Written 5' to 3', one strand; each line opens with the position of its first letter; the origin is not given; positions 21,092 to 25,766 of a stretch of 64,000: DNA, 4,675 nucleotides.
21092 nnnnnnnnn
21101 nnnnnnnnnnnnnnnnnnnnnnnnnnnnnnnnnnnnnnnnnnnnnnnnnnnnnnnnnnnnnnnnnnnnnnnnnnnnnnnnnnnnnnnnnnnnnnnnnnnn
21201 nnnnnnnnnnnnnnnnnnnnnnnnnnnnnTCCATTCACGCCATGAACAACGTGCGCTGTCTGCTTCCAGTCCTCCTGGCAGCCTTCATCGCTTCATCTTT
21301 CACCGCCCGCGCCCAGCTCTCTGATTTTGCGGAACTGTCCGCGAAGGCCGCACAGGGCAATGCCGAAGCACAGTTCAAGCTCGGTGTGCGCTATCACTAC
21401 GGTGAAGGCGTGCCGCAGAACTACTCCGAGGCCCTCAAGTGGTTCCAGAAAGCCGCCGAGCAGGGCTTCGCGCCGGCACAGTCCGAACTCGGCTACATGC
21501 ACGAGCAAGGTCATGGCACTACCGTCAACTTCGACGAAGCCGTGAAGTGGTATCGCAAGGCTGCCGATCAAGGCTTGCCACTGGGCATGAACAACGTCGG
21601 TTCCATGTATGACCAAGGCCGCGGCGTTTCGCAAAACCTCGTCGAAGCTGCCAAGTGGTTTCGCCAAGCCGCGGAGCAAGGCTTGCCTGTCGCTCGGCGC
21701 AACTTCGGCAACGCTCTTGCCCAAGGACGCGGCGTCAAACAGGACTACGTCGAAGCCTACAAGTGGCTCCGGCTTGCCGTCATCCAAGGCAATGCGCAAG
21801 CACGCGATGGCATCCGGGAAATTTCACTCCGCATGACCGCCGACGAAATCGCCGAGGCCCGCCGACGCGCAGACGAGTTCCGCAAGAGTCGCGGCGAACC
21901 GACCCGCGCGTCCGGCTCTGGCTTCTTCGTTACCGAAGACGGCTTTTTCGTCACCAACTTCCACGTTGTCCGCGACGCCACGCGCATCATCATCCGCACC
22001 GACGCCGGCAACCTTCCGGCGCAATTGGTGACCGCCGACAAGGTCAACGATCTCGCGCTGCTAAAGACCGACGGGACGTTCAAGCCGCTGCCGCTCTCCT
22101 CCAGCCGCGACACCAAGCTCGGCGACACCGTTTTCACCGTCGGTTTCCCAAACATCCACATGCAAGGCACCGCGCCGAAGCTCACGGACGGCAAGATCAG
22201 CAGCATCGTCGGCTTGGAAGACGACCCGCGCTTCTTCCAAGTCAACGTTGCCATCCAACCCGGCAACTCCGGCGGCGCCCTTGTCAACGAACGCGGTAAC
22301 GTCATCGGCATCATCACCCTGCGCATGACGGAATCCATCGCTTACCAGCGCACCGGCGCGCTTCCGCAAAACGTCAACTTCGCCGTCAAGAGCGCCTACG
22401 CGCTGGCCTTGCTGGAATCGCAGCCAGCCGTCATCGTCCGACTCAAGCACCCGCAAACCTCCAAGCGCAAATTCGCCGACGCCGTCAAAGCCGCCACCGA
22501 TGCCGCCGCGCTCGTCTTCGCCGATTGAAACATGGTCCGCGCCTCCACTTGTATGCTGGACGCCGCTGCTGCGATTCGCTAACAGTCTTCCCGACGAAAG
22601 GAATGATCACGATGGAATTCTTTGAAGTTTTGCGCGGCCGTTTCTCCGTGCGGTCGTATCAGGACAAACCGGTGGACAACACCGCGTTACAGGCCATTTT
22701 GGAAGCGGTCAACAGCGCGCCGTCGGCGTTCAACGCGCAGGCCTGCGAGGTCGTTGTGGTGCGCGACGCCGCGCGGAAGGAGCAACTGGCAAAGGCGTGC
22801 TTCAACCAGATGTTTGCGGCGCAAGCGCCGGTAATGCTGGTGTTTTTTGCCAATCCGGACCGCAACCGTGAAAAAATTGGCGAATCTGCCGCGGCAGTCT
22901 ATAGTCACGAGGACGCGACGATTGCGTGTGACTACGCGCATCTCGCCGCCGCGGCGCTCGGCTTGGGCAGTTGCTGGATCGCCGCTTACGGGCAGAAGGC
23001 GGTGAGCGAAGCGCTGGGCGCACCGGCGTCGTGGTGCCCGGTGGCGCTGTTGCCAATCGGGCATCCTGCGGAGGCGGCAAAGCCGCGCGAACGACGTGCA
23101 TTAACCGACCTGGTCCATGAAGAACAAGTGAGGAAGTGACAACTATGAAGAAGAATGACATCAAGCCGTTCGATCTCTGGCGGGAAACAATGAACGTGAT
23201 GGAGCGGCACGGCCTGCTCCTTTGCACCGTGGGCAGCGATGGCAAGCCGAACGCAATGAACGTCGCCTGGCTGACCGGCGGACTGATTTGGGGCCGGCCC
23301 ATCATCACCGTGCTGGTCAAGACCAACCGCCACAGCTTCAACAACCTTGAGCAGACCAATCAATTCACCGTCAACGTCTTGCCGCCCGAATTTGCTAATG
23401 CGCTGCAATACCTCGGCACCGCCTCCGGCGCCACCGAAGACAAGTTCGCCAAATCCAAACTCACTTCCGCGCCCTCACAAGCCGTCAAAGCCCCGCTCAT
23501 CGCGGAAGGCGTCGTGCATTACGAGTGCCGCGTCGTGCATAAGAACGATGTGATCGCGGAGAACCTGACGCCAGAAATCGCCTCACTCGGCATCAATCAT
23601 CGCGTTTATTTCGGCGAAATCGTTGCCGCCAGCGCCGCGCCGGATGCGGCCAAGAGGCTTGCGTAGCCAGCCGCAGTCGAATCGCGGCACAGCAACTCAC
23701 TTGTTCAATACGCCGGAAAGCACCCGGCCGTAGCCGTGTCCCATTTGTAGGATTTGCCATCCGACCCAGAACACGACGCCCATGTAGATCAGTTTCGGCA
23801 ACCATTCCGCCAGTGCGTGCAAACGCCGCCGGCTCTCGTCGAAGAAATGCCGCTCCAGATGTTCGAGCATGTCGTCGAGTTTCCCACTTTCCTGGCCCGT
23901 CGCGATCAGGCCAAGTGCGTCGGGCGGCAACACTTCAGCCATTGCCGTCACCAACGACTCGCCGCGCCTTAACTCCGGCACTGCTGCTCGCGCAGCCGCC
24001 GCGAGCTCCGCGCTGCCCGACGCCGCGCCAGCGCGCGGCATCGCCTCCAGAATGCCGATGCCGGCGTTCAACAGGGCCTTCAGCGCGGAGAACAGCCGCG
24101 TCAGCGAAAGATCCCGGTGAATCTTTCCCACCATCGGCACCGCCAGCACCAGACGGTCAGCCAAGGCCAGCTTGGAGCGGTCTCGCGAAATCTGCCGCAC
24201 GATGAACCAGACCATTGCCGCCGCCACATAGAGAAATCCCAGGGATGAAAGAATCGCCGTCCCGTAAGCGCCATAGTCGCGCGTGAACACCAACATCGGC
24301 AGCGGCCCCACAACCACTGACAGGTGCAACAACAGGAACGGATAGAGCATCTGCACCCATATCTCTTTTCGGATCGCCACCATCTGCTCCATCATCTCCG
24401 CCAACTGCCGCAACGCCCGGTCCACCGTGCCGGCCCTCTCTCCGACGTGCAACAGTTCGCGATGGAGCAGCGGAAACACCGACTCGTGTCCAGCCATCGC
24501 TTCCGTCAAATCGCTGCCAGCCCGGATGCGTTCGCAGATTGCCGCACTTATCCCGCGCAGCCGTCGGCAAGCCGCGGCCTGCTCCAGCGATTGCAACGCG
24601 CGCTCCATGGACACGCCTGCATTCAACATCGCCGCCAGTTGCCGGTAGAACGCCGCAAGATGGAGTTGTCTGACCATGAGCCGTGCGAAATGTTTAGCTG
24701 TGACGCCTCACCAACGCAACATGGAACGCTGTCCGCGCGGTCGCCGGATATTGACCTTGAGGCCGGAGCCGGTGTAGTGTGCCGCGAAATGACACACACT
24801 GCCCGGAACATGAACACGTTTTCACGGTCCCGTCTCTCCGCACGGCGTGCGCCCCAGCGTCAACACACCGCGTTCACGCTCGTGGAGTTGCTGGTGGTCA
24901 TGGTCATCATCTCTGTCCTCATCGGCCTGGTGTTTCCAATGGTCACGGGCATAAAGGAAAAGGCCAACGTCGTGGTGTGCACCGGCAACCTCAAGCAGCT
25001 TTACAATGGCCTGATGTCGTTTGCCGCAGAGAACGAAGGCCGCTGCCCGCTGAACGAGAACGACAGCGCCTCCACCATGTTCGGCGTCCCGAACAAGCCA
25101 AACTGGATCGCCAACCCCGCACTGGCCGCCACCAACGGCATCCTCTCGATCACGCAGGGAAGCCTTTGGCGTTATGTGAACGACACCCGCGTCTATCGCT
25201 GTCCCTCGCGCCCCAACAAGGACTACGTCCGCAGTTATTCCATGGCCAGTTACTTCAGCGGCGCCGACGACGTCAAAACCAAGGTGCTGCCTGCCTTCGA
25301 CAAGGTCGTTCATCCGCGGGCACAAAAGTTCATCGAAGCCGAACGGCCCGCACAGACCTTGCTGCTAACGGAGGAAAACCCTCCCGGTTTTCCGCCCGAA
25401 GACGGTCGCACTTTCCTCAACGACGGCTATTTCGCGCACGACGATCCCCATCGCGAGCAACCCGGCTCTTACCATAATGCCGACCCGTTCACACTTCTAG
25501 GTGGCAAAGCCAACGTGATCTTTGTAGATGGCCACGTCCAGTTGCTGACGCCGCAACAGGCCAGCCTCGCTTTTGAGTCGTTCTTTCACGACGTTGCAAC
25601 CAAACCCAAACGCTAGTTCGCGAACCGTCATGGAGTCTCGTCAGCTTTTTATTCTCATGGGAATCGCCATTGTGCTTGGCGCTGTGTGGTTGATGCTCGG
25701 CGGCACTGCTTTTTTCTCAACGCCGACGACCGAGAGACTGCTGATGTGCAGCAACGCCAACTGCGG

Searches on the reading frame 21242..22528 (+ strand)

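Call 88: search_protein_families(library=pfam, proteins=[window:21242-22528:+], max_evalue=0.0001)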
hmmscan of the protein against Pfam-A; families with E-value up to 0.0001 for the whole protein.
window:21242-22528:+ (428 aa): 3 families
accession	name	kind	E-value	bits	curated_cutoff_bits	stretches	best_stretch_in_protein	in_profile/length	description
PF08238.18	Sel1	-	3.9e-44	147.9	30.7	3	41-75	1-35/36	Sel1 repeat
PF13365.12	Trypsin_2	-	1e-28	101.3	27.6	1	225-357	1-144/144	Trypsin-like peptidase domain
PF00089.32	Trypsin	-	9.8e-11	42.3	20.6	1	226-361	28-198/220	Trypsin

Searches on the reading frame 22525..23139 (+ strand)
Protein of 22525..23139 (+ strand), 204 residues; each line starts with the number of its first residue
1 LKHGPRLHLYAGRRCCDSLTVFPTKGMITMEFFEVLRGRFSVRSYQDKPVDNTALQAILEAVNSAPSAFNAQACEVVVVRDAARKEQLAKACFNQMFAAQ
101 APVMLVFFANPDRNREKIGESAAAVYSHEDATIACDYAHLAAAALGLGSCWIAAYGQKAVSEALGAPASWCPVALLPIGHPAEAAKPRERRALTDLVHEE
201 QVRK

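Call 88: search_protein_families(library=pfam, proteins=[window:22525-23139:+], max_evalue=0.0001)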
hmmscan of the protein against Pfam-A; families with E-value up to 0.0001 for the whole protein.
window:22525-23139:+ (204 aa): 2 families
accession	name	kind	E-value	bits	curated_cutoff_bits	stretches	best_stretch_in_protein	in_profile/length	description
PF00881.29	Nitroreductase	-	6.2e-29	101.8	23.5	2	36-101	1-66/167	Nitroreductase family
PF14512.11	TM1586_NiRdase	-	5.4e-12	46.2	27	1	32-200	2-152/215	Putative TM nitroreductase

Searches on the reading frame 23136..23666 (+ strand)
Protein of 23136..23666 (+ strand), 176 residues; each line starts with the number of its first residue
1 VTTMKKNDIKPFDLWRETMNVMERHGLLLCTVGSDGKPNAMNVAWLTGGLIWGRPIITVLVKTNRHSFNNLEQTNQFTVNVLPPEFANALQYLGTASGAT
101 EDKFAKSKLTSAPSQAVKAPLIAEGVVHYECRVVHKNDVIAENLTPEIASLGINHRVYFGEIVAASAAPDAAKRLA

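Call 88: search_protein_families(library=pfam, proteins=[window:23136-23666:+], max_evalue=0.0001)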
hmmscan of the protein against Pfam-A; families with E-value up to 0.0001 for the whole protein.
window:23136-23666:+ (176 aa): 1 family
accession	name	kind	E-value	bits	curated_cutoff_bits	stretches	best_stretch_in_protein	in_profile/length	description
PF01613.24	Flavin_Reduct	-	6.3e-20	72.3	27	1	25-172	6-138/153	Flavin reductase like domain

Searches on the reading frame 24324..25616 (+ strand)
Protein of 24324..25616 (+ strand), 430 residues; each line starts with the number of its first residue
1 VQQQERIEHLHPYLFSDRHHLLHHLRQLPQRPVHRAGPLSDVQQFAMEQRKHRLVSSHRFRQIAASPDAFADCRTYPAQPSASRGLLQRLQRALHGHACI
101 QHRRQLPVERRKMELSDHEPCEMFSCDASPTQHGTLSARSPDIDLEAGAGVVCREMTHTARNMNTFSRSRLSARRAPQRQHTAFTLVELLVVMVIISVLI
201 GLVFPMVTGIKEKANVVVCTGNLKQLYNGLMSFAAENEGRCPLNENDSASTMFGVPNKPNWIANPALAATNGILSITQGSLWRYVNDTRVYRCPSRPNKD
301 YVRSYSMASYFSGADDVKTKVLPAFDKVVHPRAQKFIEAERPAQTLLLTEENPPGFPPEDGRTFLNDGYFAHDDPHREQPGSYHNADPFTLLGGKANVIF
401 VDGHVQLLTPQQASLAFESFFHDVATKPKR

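Call 88: search_protein_families(library=pfam, proteins=[window:24324-25616:+], max_evalue=0.0001)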
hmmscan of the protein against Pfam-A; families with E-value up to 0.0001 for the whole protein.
window:24324-25616:+ (430 aa): 1 family
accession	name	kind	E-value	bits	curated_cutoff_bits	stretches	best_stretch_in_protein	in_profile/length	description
PF07963.17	N_methyl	-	5.9e-07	29.2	21.2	1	181-204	4-27/27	Prokaryotic N-terminal methylation motif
